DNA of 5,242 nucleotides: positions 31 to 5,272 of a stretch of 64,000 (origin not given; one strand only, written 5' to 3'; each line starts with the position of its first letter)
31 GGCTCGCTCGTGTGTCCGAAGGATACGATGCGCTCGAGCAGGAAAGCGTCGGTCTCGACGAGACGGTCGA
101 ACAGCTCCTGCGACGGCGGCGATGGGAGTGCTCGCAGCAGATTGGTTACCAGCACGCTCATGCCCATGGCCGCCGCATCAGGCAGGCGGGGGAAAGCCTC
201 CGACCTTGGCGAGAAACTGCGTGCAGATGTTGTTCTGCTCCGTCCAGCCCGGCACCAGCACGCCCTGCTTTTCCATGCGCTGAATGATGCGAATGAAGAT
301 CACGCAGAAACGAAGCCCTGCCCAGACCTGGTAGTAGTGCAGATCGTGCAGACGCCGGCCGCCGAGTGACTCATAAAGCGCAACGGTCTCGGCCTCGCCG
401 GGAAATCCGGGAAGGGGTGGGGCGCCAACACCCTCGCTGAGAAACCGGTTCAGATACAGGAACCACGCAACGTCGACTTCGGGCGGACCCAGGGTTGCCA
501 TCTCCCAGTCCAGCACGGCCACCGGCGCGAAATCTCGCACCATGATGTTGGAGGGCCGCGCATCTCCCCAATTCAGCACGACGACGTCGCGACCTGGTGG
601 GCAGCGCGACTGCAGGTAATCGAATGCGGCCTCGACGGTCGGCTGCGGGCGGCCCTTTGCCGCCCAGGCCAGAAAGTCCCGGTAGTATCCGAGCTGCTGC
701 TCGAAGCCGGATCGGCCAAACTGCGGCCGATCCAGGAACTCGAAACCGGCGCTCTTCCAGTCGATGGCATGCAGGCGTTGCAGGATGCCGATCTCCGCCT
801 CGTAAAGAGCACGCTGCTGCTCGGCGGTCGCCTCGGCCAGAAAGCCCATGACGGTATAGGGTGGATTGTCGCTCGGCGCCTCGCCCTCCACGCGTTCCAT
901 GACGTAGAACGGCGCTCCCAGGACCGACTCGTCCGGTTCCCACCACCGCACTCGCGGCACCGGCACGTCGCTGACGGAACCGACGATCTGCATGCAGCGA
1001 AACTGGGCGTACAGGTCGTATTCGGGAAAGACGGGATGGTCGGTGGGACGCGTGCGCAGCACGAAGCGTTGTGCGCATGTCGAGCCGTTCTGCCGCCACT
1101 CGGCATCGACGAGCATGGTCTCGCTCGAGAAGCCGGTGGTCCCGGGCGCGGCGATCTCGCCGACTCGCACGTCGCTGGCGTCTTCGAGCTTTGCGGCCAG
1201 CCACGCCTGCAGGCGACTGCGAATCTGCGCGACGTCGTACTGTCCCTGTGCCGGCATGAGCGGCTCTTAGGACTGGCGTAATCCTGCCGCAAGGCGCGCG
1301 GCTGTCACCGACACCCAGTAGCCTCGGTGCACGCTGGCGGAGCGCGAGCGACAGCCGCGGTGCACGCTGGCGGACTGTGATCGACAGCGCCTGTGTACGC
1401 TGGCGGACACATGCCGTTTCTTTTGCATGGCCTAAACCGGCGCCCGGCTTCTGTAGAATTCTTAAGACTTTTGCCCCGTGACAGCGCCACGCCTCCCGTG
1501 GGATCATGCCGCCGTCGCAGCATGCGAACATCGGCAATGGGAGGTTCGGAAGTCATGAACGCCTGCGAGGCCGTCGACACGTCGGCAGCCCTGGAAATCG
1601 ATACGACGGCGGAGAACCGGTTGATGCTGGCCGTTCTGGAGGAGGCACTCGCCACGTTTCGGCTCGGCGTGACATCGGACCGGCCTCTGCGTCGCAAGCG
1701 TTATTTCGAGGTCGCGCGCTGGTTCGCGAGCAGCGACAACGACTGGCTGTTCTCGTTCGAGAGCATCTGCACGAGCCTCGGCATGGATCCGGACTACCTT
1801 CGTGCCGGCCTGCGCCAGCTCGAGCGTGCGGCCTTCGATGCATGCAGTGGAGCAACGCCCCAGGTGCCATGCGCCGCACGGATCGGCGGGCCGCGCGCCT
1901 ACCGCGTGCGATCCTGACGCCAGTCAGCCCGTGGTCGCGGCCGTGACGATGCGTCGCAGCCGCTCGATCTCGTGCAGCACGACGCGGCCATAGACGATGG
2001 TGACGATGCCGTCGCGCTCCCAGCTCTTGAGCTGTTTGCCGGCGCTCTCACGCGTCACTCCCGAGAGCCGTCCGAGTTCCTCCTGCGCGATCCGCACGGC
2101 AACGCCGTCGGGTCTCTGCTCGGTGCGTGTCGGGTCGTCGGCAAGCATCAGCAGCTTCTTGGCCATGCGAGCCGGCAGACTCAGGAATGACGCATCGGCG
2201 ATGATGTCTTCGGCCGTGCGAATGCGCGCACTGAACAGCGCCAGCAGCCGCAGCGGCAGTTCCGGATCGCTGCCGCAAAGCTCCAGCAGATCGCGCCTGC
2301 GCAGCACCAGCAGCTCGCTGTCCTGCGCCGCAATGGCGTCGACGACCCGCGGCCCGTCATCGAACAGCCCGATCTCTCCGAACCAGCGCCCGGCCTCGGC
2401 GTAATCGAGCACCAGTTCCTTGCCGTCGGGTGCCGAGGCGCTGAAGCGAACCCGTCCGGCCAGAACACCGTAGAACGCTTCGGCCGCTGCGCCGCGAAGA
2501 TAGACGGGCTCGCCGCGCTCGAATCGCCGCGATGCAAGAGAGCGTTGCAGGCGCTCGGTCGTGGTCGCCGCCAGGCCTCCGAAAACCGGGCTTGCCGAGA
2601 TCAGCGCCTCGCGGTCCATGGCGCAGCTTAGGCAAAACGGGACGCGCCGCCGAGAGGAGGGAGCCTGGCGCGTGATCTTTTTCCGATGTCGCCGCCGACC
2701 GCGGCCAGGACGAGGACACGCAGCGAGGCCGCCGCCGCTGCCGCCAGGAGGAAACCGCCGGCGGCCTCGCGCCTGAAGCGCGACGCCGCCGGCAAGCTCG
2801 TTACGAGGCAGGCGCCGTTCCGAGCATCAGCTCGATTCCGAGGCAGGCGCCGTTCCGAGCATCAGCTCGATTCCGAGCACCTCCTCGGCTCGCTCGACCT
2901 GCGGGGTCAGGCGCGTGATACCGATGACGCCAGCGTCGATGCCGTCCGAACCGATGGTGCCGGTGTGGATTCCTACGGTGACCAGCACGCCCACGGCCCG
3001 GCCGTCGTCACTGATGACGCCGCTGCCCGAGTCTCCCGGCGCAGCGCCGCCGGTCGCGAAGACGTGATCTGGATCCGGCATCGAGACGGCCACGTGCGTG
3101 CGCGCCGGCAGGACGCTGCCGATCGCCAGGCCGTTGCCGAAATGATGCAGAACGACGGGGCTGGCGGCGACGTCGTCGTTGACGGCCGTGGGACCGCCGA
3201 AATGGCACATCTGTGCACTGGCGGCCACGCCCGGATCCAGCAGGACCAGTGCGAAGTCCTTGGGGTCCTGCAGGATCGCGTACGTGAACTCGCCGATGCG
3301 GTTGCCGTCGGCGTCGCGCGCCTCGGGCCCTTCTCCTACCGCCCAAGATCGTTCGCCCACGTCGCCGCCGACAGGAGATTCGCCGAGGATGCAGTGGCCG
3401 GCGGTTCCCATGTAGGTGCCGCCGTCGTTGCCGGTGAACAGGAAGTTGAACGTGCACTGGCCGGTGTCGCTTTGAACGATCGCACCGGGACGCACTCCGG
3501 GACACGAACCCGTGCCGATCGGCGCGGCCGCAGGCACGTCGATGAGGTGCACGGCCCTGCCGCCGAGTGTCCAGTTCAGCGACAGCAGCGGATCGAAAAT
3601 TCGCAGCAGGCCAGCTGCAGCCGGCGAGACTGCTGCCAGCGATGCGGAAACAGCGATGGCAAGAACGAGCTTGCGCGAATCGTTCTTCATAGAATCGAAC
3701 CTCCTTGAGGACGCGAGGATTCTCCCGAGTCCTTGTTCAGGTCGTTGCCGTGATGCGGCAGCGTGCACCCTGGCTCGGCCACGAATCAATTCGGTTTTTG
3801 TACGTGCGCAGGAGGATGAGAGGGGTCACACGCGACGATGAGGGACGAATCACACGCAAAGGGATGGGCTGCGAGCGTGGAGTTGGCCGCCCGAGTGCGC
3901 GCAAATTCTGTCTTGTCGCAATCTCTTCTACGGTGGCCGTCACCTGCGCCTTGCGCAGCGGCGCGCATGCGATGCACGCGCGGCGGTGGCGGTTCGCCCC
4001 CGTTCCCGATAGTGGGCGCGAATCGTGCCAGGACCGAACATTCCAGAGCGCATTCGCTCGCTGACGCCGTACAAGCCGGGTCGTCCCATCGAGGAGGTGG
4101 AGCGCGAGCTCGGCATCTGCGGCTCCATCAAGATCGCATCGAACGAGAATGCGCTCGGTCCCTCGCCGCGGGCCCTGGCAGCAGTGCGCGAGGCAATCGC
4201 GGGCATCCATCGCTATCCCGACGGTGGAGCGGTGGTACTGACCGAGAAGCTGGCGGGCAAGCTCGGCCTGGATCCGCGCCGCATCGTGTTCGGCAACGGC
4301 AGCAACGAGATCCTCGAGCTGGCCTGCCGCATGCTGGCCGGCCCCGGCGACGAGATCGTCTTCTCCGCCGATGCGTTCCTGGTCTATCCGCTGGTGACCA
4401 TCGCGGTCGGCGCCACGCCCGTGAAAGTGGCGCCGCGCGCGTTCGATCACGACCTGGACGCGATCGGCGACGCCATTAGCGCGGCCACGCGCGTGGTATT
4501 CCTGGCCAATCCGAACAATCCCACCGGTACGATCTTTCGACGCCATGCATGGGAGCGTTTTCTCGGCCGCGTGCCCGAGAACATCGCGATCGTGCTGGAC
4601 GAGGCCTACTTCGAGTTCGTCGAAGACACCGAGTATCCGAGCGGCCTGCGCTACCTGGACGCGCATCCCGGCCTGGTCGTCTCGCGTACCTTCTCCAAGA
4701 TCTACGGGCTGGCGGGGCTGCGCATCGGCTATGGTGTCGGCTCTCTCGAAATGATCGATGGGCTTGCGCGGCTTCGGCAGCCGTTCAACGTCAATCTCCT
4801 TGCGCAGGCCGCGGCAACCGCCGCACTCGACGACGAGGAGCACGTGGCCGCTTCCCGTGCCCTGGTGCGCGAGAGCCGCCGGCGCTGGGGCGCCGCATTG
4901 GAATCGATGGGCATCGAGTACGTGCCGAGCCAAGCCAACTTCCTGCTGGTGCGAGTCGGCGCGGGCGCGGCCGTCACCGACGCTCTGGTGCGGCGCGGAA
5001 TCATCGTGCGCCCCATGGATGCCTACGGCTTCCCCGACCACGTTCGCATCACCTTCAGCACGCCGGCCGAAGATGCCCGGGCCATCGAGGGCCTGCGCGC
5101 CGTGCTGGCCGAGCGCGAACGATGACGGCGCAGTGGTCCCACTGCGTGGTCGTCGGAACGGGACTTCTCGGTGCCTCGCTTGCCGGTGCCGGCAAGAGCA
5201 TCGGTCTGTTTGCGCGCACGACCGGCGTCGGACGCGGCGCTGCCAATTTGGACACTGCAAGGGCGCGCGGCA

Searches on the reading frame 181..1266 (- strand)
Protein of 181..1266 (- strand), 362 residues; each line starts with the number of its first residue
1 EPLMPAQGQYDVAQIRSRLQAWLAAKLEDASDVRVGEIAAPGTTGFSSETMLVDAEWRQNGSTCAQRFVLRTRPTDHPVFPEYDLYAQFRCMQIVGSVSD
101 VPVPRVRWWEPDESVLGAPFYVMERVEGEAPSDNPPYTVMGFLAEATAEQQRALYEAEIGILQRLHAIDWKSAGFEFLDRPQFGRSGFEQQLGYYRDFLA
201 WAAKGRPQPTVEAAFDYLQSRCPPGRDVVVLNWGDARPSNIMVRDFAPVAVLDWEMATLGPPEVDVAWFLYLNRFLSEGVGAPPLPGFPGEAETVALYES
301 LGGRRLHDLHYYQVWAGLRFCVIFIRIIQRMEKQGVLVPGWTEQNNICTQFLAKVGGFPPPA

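Call 87: search_protein_families(library=pfam, proteins=[window:181-1266:-], max_evalue=0.00001)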
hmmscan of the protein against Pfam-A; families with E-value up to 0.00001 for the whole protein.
window:181-1266:- (362 aa): 1 family
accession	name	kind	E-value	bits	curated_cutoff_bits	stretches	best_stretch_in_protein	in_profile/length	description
PF01636.29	APH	-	3.6e-27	96.1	23.2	1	65-283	20-220/239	Phosphotransferase enzyme family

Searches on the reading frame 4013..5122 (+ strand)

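Call 87: search_protein_families(library=pfam, proteins=[window:4013-5122:+], max_evalue=0.00001)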
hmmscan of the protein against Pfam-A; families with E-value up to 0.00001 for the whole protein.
window:4013-5122:+ (370 aa): 1 family
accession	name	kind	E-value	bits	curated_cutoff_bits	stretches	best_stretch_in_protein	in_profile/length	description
PF00155.27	Aminotran_1_2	-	4.4e-60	204.2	19.7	1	39-360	4-360/361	Aminotransferase class I and II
